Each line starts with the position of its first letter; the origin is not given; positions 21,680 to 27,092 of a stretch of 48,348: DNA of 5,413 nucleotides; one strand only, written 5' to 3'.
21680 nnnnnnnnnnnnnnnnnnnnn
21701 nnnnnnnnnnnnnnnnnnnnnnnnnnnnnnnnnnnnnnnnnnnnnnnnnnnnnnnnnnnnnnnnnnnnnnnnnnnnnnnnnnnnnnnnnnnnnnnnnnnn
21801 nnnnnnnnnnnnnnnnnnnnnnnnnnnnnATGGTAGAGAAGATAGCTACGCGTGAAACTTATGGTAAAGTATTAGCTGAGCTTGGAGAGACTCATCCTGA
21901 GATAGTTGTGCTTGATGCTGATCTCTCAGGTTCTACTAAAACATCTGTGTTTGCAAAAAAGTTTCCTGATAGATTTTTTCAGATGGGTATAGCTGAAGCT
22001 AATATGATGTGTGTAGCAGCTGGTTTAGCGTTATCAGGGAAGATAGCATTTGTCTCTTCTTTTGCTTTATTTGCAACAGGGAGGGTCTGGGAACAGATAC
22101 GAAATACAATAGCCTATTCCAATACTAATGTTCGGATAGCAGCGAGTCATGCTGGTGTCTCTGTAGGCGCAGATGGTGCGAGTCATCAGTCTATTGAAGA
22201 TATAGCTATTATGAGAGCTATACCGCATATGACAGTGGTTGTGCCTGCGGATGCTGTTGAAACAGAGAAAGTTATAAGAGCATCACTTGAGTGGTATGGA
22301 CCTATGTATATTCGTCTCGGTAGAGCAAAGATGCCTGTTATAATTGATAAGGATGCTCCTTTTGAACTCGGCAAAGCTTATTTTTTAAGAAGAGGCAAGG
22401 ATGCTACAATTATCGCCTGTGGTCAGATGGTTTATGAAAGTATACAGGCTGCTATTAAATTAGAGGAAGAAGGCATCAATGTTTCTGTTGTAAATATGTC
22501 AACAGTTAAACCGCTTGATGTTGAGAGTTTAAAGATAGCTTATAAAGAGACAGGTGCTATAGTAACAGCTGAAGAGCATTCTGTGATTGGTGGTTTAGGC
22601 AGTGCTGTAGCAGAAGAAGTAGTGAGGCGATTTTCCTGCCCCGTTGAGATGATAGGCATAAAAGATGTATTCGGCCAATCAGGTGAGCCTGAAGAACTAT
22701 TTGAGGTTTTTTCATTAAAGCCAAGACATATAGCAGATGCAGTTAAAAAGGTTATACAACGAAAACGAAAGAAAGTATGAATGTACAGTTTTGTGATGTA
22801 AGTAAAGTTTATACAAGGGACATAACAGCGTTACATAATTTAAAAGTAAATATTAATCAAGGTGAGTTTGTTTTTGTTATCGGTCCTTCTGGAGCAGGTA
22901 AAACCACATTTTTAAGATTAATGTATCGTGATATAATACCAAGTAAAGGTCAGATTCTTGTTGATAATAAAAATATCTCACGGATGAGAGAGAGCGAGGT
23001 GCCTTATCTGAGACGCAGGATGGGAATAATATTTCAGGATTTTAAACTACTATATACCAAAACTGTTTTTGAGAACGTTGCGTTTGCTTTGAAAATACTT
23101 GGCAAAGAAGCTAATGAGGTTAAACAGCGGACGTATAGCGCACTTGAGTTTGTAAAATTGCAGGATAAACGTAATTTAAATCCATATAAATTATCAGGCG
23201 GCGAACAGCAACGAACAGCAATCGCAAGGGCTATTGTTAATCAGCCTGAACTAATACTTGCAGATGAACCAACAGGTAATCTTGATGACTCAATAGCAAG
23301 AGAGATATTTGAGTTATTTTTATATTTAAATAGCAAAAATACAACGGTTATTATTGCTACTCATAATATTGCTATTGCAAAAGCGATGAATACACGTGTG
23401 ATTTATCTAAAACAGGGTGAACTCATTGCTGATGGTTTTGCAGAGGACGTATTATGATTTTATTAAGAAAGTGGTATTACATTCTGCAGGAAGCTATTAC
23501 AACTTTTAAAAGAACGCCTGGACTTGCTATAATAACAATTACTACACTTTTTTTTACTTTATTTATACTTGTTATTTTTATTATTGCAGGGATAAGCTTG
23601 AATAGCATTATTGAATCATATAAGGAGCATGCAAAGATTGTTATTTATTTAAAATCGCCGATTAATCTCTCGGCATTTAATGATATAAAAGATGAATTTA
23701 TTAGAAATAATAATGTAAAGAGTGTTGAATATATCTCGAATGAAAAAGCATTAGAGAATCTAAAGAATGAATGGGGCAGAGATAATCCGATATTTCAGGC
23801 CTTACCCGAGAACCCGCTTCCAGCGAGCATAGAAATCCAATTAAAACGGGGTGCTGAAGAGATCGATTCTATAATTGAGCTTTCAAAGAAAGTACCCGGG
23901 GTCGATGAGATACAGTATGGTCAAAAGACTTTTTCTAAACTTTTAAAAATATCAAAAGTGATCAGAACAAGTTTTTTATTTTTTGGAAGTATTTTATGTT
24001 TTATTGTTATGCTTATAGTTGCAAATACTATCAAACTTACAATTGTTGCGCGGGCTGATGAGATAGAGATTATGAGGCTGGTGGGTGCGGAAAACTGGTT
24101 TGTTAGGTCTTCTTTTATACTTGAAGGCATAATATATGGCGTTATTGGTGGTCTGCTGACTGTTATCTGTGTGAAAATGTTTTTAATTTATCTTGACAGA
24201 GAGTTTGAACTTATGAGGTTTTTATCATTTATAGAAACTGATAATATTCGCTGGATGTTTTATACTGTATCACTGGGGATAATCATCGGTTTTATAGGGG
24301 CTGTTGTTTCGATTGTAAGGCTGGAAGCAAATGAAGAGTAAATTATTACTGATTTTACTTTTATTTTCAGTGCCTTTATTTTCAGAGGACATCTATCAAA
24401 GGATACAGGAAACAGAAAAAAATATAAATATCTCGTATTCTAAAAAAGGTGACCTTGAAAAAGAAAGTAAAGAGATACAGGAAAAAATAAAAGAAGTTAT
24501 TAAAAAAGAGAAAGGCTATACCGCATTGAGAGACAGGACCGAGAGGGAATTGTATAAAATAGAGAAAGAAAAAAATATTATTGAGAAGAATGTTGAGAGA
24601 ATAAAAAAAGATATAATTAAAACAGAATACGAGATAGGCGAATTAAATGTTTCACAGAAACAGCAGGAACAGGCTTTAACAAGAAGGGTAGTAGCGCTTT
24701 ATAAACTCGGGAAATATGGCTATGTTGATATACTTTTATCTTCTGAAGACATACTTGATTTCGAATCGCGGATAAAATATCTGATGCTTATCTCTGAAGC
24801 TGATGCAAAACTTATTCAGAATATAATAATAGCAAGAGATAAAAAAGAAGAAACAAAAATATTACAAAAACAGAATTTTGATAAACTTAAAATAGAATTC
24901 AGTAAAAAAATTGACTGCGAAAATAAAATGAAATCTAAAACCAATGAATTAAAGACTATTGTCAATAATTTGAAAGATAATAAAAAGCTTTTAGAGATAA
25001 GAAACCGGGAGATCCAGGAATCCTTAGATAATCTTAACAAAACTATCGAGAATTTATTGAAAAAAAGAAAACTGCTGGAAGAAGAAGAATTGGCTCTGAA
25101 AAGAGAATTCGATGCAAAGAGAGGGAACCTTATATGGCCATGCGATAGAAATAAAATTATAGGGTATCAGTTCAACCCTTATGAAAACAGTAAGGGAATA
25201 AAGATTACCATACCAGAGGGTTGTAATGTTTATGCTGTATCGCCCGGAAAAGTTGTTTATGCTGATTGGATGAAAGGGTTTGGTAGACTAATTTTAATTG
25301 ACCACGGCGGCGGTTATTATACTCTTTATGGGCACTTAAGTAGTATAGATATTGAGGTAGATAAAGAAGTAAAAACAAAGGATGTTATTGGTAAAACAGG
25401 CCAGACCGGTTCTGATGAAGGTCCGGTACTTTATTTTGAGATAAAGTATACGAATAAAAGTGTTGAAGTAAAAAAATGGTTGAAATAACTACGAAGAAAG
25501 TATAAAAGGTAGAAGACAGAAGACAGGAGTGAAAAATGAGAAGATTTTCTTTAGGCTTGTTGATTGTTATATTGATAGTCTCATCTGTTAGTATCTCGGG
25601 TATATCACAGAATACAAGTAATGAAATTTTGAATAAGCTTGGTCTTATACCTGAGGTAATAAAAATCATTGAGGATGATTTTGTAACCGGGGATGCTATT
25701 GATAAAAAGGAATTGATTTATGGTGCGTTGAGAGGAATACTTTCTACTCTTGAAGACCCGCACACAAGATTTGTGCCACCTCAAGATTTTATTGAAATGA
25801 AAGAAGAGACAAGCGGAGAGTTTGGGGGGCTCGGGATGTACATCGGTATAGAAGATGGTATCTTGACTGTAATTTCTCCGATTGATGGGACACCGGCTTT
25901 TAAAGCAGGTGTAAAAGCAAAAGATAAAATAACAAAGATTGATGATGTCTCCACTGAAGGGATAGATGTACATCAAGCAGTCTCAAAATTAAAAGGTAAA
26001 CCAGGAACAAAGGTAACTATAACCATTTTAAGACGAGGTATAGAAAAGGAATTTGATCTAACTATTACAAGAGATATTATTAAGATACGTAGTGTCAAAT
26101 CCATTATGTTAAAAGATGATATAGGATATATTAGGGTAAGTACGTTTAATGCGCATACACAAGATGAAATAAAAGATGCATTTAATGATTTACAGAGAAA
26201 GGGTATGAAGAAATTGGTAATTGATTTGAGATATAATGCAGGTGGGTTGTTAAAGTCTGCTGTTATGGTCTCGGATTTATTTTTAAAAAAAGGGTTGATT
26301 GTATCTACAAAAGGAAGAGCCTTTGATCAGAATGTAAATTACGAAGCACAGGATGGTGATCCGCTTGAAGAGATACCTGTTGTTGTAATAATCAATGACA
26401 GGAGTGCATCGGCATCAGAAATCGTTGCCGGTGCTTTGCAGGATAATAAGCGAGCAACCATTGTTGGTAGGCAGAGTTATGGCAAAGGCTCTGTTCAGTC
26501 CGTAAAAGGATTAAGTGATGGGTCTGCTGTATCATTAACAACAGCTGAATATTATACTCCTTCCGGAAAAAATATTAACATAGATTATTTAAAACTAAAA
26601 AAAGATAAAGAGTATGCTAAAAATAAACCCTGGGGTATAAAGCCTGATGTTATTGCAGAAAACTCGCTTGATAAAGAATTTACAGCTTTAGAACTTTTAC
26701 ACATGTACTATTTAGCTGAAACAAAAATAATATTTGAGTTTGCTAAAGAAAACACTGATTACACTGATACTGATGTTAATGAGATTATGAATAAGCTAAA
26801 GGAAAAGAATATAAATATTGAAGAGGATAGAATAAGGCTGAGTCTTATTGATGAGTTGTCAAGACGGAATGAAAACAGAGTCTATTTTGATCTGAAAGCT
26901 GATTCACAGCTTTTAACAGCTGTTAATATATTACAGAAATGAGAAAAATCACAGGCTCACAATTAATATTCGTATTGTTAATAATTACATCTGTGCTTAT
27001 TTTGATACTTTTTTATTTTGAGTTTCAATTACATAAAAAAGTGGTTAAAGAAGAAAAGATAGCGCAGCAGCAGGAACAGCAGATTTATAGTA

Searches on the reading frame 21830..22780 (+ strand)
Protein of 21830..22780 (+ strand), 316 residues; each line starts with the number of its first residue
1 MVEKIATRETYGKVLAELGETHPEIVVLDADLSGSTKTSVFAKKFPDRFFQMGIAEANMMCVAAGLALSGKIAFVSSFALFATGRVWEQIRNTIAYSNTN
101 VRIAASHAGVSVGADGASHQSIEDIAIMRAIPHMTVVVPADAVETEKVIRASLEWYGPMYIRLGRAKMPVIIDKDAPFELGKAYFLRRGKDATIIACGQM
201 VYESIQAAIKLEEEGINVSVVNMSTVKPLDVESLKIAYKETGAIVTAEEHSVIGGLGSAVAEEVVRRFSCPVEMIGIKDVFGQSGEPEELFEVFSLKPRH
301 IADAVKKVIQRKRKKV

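Call 15: search_protein_families(library=pfam, proteins=[window:21830-22780:+])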
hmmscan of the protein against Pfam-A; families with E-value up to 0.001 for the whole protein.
window:21830-22780:+ (316 aa): 4 families
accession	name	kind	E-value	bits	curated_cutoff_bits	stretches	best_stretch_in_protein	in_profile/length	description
PF02779.29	Transket_pyr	-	9e-46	156.1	27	1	4-168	2-172/174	Transketolase, pyrimidine binding domain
PF02780.25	Transketolase_C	-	1e-31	109.9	25.9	1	181-301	1-124/124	Transketolase, C-terminal domain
PF22613.1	Transketolase_C_1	-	3.1e-08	34.2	27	1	184-296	3-112/113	Transketolase-like TK C-terminal domain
PF17147.9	PFOR_II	-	0.00078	20.2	27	0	191-271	2-81/102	Pyruvate:ferredoxin oxidoreductase core domain II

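Call 16: find_encoding_contigs(protein=window:21830-22780:+, flank=10000, max_places=10)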
Protein window:21830-22780:+ (316 aa): no gene with exactly this product is on record in the collection.
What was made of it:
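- Tried and rejected: The window's own proteins are not retrievable by find_encoding_contigs (call 16).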

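Call 19: find_homologous_proteins(query=window:21830-22780:+, max_evalue=1e-30)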
Query window:21830-22780:+ (316 aa): 8000 proteins with E <= 1e-30 among 8000 candidates; the best 120 are listed.
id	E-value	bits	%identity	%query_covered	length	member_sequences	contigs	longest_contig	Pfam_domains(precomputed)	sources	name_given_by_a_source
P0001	5.9e-200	681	100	100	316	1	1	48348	PF22613.2,PF02780.26,PF02779.30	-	-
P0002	8.4e-120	418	63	98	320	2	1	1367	PF22613.2,PF02780.26,PF02779.30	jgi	jgi:transketolase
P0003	1.2e-119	417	63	97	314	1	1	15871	PF22613.2,PF02780.26,PF02779.30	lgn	-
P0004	1.2e-119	417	63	97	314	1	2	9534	PF22613.2,PF02780.26,PF02779.30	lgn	-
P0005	1.7e-119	417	63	97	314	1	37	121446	PF22613.2,PF02780.26,PF02779.30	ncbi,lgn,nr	ncbi:MAG: transketolase family protein [Firmicutes bacterium]|nr:transketolase family protein [Bacil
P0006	2.8e-119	416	63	99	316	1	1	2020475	PF22613.2,PF02780.26,PF02779.30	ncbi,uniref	ncbi:transketolase family protein [Desulfothermobacter acidiphilus]|uniref:transketolase family prot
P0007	6.1e-119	415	63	97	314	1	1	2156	PF22613.2,PF02780.26,PF02779.30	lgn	-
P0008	9.7e-119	414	63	97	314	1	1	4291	PF22613.2,PF02780.26,PF02779.30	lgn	-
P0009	5.7e-118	412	62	99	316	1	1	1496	PF17147.10,PF22613.2,PF02780.26,PF02779.30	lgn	-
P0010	1.4e-117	410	61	98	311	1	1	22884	PF22613.2,PF02780.26,PF02779.30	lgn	-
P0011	2.5e-117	410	61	96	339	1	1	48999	PF22613.2,PF02780.26,PF02779.30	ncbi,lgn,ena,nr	ncbi:MAG TPA: transketolase family protein [Firmicutes bacterium]|nr:transketolase family protein [B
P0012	2.8e-117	409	60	99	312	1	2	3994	PF22613.2,PF02780.26,PF02779.30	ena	-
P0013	5.0e-117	409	60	97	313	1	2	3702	PF22613.2,PF02780.26,PF02779.30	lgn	-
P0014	5.9e-117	408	62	98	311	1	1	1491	PF22613.2,PF02780.26,PF02779.30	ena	-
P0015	7.3e-117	408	62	98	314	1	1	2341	PF22613.2,PF02780.26,PF02779.30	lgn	-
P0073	1.1e-114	401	62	92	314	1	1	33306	PF22613.2,PF02780.26,PF02779.30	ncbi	ncbi:MAG: transketolase family protein [bacterium]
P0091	2.0e-114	400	59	99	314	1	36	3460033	PF17147.10,PF22613.2,PF02780.26,PF02779.30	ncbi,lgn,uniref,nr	ncbi:MAG: transketolase family protein [Candidatus Loosdrechtia sp.]|uniref:transketolase family pro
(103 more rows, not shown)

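Call 58: find_encoding_contigs(protein=P0006, flank=1500, max_places=2)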
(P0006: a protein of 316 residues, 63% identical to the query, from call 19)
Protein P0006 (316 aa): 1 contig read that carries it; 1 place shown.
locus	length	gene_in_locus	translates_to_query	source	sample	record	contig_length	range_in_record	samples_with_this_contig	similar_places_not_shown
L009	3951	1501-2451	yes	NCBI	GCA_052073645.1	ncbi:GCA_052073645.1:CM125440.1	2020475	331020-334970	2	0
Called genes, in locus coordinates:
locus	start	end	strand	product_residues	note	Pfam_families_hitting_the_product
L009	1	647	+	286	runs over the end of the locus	PF02588:YitT_membrane, PF10035:DUF2179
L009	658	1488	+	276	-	PF13292:DXP_synthase_N, PF00456:Transketolase_N, PF00676:E1_dh, PF09364:XFP_N (faint)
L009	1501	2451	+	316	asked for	PF02779:Transket_pyr, PF22613:Transketolase_C_1 (weak), PF02780:Transketolase_C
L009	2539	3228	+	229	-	PF13191:AAA_16 (faint), PF00005:ABC_tran, PF13304:AAA_21 (faint)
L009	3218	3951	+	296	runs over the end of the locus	PF18075:FtsX_ECD, PF02687:FtsX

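Call 59: find_encoding_contigs(protein=P0091, flank=1500, max_places=2)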
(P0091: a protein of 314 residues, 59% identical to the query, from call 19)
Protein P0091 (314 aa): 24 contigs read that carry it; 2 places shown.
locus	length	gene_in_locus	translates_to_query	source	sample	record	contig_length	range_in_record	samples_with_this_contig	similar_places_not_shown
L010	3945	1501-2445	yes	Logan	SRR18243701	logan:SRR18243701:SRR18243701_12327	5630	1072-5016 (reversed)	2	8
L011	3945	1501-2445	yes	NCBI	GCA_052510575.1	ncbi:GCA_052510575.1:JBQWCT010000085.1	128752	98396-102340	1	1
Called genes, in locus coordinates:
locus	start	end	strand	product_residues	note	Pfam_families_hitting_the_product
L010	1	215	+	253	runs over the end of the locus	PF01975:SurE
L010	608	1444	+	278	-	PF13292:DXP_synthase_N, PF00456:Transketolase_N, PF09364:XFP_N (weak), PF00676:E1_dh (weak)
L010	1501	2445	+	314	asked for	PF02779:Transket_pyr, PF02780:Transketolase_C, PF22613:Transketolase_C_1 (weak), PF17147:PFOR_II (weak)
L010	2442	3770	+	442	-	PF22694:CtpB_N-like (weak), PF00595:PDZ, PF13180:PDZ_2, PF17820:PDZ_6, PF03572:Peptidase_S41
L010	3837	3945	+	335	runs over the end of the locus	PF00814:TsaD, PF22521:HypF_C_2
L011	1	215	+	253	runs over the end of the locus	PF01975:SurE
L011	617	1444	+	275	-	PF13292:DXP_synthase_N, PF00456:Transketolase_N, PF09364:XFP_N (weak), PF00676:E1_dh (weak)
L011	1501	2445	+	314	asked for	PF02779:Transket_pyr, PF02780:Transketolase_C, PF22613:Transketolase_C_1 (weak), PF17147:PFOR_II (weak)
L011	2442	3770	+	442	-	PF22694:CtpB_N-like (weak), PF00595:PDZ, PF13180:PDZ_2, PF17820:PDZ_6, PF03572:Peptidase_S41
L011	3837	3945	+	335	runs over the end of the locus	PF00814:TsaD, PF22521:HypF_C_2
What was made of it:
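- The B-fed genes are core housekeeping genes in conserved synteny (tktC-ftsEX-S41-TsaD, calls 58-59), not cassettes.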

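Call 60: find_encoding_contigs(protein=P0073, flank=1500, max_places=2)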
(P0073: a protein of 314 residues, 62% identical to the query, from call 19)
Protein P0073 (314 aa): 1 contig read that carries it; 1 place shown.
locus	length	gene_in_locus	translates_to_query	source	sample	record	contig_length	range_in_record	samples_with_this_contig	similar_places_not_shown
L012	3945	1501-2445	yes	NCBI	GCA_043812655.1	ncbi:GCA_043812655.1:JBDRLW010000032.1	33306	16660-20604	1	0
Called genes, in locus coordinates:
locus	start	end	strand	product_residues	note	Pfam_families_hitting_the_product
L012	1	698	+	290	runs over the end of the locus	PF01565:FAD_binding_4, PF02873:MurB_C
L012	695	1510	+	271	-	PF00456:Transketolase_N, PF13292:DXP_synthase_N, PF00676:E1_dh, PF02775:TPP_enzyme_C (weak)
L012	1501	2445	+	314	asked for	PF02779:Transket_pyr, PF02780:Transketolase_C, PF22613:Transketolase_C_1 (weak)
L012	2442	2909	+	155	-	PF00383:dCMP_cyt_deam_1, PF14437:MafB19-deam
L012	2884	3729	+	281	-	PF00800:PDT, PF01842:ACT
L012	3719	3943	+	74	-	PF12732:YtxH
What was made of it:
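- On Integron attC / gene cassette array: The flanked genes are core genes in conserved synteny (calls 58-60).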

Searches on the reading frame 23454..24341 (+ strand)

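Call 33: search_protein_families(library=pfam, proteins=[window:23454-24341:+], max_evalue=0.00001)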
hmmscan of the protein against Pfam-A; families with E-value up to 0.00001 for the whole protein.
window:23454-24341:+ (295 aa): 2 families
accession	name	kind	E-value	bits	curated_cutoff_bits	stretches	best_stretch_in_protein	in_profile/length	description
PF18075.7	FtsX_ECD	-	9.4e-17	61.9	23.5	1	61-153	2-96/96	FtsX extracellular domain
PF02687.27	FtsX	-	1.3e-10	41.7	25.5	1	176-287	2-106/120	FtsX-like permease C-terminal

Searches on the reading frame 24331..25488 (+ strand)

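Call 33: search_protein_families(library=pfam, proteins=[window:24331-25488:+], max_evalue=0.00001)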
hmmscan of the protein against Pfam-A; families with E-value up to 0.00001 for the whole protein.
window:24331-25488:+ (385 aa): 2 families
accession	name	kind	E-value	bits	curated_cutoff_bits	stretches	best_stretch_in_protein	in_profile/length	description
PF01551.29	Peptidase_M23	-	3e-27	95.1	28.7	1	286-378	2-94/96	Peptidase family M23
PF24568.1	CC_PcsB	-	4.8e-07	30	27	1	103-165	2-65/75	Peptidoglycan hydrolase PcsB, coiled-coil domain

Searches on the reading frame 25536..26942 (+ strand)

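Call 33: search_protein_families(library=pfam, proteins=[window:25536-26942:+], max_evalue=0.00001)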
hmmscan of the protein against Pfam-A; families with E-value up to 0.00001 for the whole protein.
window:25536-26942:+ (468 aa): 5 families
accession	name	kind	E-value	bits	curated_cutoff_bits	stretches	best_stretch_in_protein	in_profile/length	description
PF03572.23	Peptidase_S41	-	1e-54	185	24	1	195-348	1-155/165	Peptidase family S41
PF13180.12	PDZ_2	-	6.3e-11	42.9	27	1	98-176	2-79/80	PDZ domain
PF17820.7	PDZ_6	-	9.5e-09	35.3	27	1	112-166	2-54/54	PDZ domain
PF00595.29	PDZ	-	1.2e-07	32.4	23.2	1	97-165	10-81/81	PDZ domain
PF22694.1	CtpB_N-like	-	4.1e-06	27.6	27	0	27-78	30-79/85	Activating protease CtpB N-terminal domain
